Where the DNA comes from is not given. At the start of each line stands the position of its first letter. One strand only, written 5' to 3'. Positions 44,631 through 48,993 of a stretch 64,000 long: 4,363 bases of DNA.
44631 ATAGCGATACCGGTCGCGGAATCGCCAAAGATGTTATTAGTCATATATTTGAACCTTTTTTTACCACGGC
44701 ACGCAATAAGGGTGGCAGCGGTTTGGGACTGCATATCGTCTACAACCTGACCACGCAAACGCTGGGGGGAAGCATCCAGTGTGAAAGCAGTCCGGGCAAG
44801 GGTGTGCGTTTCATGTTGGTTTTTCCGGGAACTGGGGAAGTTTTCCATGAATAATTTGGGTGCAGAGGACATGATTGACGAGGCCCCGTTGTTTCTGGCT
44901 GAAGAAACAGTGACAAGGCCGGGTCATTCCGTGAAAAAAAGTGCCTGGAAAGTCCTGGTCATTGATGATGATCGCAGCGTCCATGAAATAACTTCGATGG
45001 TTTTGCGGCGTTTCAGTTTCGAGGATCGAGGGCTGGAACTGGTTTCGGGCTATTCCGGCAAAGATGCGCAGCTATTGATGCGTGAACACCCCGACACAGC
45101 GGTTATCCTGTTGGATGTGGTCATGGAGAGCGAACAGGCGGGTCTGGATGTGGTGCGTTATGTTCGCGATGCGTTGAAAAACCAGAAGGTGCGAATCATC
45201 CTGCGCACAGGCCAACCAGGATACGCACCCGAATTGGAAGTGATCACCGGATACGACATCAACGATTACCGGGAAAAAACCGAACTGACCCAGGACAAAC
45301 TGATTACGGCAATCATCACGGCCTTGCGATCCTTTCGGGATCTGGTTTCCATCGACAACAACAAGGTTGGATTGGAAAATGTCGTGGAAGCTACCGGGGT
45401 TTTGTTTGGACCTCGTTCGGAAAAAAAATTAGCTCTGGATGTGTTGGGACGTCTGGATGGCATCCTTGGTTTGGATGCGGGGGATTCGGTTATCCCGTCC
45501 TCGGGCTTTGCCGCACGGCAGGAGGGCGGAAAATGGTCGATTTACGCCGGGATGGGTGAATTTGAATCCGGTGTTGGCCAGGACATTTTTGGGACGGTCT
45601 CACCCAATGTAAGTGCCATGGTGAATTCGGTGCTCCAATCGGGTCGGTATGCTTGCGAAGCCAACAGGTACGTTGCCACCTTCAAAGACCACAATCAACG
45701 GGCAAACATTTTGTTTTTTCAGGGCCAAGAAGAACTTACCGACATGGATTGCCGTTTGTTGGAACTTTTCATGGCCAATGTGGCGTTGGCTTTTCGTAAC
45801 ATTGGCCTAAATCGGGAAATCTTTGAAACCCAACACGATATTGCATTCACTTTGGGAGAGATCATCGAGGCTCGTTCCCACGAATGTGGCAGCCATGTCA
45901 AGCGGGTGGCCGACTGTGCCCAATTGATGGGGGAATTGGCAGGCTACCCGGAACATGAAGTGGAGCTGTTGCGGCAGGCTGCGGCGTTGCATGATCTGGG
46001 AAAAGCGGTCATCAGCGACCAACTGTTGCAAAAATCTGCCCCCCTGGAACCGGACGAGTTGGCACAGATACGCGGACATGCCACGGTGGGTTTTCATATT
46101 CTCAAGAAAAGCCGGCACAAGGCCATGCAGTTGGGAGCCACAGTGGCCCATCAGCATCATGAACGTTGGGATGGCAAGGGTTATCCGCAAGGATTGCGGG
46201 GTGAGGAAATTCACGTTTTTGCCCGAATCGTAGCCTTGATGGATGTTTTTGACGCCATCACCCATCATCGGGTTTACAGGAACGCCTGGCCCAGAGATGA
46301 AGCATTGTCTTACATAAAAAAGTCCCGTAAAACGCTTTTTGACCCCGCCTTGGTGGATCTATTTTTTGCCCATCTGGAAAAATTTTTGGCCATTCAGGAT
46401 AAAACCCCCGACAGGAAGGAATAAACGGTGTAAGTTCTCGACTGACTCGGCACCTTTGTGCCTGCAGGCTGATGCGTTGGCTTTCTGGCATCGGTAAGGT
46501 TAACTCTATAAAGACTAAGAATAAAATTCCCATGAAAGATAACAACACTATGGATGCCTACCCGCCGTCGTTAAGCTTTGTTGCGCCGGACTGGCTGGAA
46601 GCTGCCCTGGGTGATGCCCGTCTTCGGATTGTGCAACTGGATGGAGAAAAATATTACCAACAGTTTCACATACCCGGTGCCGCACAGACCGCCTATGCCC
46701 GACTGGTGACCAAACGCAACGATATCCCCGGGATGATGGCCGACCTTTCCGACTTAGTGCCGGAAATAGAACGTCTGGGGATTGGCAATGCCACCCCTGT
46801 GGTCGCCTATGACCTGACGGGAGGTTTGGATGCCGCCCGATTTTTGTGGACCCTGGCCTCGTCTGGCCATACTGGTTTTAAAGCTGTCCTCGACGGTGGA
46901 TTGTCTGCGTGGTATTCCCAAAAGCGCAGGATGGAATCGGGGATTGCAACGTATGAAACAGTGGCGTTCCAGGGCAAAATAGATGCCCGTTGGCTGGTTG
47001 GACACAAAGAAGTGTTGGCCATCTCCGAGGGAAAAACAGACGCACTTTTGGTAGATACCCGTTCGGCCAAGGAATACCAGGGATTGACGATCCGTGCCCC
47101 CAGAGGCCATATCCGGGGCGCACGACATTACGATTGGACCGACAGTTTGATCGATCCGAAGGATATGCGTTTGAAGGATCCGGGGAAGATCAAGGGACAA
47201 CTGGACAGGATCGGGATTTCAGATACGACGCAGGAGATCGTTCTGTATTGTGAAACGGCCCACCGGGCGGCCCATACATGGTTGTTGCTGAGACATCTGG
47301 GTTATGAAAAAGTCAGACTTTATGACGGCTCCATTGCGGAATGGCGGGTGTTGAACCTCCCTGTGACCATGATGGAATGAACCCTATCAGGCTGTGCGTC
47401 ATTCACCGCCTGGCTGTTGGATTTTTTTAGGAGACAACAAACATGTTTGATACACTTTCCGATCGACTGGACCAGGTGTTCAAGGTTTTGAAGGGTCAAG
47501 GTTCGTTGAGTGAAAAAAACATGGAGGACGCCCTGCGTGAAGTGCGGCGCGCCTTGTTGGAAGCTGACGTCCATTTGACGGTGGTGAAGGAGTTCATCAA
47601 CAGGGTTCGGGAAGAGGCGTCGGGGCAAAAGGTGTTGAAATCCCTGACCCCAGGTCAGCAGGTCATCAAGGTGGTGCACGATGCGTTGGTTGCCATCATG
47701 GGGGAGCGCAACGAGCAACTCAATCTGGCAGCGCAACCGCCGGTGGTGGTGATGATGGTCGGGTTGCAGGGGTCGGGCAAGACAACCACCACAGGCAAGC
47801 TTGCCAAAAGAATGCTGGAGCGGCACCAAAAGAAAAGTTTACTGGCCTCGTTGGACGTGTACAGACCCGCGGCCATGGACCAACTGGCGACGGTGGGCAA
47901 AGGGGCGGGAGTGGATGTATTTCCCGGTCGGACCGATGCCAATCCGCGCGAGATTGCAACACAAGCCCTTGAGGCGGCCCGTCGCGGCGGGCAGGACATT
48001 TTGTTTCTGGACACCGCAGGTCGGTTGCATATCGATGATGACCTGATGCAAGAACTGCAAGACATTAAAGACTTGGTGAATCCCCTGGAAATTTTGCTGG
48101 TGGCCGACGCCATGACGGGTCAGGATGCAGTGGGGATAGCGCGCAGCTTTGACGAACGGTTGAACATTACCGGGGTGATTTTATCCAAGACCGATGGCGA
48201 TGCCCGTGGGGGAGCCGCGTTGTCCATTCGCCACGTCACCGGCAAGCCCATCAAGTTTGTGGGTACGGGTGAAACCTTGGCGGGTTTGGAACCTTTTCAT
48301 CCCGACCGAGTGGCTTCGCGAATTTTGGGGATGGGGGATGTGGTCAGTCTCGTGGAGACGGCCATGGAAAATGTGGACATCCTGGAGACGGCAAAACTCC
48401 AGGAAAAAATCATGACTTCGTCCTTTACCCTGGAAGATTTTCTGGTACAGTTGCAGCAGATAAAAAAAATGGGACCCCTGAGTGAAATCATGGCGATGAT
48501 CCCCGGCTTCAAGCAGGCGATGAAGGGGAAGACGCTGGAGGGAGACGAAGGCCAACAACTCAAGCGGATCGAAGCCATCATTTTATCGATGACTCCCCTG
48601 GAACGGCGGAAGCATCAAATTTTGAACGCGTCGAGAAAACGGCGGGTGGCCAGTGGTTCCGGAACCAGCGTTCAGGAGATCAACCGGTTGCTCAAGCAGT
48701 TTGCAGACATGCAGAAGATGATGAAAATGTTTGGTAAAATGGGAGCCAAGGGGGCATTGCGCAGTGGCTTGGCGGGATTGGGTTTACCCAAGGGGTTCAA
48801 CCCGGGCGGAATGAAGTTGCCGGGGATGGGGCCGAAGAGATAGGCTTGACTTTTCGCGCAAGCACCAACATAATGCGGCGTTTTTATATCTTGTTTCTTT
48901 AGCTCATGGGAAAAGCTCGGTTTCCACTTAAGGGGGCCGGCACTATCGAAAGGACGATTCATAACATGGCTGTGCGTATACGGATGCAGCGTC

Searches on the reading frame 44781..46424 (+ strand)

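Call 54: search_protein_families(library=pfam, proteins=[window:44781-46424:+], max_evalue=0.0001)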
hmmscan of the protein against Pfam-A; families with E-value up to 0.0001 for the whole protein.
window:44781-46424:+ (547 aa): 4 families
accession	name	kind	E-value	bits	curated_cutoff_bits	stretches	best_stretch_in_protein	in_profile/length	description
PF11849.14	DUF3369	-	3.2e-33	115.8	27.2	1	178-347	1-168/168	Domain of unknown function (DUF3369)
PF13487.12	HD_5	-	3.1e-31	108.9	27.2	1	360-524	5-170/170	HD domain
PF01966.28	HD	-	3.1e-18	66.6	22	1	371-492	3-115/116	HD domain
PF00072.30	Response_reg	-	7.2e-06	26.6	30.2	1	58-178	1-110/111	Response regulator receiver domain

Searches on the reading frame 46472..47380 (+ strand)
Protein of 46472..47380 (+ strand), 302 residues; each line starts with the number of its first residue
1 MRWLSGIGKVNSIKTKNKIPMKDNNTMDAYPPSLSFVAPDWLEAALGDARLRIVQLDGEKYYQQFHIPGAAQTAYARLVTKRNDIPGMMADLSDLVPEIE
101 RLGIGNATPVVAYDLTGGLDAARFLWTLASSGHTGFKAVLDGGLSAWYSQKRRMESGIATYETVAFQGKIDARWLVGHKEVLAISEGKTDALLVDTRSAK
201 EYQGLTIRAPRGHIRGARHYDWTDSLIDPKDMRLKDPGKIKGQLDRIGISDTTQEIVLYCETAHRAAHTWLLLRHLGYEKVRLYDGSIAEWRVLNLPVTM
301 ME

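Call 54: search_protein_families(library=pfam, proteins=[window:46472-47380:+], max_evalue=0.0001)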
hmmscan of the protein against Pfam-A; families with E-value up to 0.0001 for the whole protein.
window:46472-47380:+ (302 aa): 1 family
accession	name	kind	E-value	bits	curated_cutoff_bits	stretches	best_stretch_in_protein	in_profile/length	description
PF00581.25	Rhodanese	-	1.8e-30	105.8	22.2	2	183-292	7-100/102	Rhodanese-like domain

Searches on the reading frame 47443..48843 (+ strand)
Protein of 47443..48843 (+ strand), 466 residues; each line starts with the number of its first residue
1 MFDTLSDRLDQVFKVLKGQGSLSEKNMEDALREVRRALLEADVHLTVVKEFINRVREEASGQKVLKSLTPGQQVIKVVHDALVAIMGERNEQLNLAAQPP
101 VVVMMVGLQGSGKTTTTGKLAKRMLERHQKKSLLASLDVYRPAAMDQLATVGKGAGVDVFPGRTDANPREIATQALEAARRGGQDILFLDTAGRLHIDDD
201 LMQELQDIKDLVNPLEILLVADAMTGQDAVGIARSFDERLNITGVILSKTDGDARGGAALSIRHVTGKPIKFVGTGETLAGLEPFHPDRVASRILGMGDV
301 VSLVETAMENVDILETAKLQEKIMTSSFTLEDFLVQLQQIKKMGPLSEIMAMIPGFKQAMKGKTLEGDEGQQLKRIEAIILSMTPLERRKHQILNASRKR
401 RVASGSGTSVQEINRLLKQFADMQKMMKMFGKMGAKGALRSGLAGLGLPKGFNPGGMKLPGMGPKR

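Call 54: search_protein_families(library=pfam, proteins=[window:47443-48843:+], max_evalue=0.0001)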
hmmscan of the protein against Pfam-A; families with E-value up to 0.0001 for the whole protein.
window:47443-48843:+ (466 aa): 5 families
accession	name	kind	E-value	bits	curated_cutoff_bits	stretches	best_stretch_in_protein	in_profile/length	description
PF00448.28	SRP54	-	1.8e-71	240.3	22.7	1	100-296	1-196/196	SRP54-type protein, GTPase domain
PF02978.25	SRP_SPB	-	1e-35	122.4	27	1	327-427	1-91/91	Signal peptide binding domain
PF02881.24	SRP54_N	-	5.9e-22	78.1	22.4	1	5-82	1-75/75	SRP54-type protein, helical bundle domain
PF06414.18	Zeta_toxin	-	1.6e-05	24.9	22.3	1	96-193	12-105/199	Zeta toxin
PF13401.12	AAA_22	-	5.7e-05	23.9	27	0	103-220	8-121/130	AAA domain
